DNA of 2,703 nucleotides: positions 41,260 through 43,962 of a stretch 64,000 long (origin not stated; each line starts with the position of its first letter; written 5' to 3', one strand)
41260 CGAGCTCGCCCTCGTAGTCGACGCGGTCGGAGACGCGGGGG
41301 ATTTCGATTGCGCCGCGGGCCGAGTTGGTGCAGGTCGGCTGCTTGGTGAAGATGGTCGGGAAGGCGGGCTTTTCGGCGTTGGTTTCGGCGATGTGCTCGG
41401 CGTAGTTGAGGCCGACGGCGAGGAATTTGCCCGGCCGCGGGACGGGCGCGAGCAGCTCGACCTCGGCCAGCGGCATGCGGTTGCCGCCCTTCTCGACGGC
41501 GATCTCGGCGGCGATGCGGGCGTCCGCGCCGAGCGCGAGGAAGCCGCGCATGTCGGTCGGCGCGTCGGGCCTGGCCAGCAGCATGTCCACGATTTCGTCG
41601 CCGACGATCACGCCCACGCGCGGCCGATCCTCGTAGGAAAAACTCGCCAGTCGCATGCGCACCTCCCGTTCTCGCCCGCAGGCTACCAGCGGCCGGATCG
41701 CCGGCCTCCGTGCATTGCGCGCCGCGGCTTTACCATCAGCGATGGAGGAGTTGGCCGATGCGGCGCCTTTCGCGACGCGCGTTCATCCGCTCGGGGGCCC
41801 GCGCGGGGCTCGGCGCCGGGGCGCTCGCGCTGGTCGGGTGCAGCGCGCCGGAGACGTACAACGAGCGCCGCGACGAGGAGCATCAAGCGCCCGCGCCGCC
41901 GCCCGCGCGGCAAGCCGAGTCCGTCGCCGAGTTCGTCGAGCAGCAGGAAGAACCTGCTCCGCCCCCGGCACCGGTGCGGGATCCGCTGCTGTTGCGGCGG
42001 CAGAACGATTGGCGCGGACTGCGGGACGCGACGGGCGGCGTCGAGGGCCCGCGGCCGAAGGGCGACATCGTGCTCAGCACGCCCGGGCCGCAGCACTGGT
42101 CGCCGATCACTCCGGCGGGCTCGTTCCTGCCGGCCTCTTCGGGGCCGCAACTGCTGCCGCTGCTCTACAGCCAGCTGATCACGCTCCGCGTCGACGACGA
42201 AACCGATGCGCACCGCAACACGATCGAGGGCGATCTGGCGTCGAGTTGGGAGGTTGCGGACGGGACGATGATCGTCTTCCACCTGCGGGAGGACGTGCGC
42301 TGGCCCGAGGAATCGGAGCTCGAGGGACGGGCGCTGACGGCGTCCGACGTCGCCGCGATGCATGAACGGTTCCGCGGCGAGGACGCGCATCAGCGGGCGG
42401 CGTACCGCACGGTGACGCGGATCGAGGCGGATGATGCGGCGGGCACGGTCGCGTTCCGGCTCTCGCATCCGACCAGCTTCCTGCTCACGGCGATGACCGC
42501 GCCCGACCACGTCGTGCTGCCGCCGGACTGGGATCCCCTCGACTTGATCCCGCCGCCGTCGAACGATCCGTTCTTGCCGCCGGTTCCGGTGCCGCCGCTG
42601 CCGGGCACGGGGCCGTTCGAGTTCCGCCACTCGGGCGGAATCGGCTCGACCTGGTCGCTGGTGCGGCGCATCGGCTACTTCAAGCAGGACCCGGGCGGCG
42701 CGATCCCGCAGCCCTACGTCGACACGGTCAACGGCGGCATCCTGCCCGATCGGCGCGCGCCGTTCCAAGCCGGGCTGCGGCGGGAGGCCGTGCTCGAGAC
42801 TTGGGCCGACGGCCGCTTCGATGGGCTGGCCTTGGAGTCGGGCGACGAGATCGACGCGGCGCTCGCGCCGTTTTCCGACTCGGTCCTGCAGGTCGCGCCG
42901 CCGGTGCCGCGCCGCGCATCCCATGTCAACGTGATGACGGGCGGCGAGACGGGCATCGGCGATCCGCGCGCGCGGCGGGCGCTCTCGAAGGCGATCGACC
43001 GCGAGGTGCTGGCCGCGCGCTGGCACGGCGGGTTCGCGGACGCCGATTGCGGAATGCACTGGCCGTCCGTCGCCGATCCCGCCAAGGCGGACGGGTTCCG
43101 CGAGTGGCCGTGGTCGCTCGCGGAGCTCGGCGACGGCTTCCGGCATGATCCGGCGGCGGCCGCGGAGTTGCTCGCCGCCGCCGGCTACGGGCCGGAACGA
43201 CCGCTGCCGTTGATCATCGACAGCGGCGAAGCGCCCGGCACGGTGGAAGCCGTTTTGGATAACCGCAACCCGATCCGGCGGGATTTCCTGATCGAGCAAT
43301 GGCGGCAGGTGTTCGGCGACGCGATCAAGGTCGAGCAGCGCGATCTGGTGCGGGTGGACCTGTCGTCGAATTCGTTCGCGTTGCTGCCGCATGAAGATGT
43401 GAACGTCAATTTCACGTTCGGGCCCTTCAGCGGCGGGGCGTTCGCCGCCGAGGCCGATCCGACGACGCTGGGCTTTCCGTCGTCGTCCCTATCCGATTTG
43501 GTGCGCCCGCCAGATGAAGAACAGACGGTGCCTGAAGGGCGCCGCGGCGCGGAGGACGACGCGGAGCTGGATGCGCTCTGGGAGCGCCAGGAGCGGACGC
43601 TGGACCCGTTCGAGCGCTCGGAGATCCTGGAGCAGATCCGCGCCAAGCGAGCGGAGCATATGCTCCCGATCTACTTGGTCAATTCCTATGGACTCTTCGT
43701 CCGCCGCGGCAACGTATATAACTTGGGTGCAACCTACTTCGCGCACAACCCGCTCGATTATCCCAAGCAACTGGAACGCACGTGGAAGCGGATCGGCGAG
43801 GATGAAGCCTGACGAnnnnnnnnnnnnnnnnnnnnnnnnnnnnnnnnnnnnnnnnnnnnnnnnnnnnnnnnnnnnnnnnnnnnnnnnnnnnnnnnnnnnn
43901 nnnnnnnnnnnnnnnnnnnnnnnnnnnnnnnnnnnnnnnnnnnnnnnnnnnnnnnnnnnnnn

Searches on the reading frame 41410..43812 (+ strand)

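Call 54: search_protein_families(library=pfam, proteins=[window:41410-43812:+], max_evalue=0.00001)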
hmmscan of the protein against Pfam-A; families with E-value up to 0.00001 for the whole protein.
window:41410-43812:+ (800 aa): 1 family
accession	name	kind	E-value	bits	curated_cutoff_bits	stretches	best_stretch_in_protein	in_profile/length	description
PF00496.27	SBP_bac_5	-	8.3e-25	88.1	32.4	1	272-597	2-282/368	Bacterial extracellular solute-binding proteins, family 5 Middle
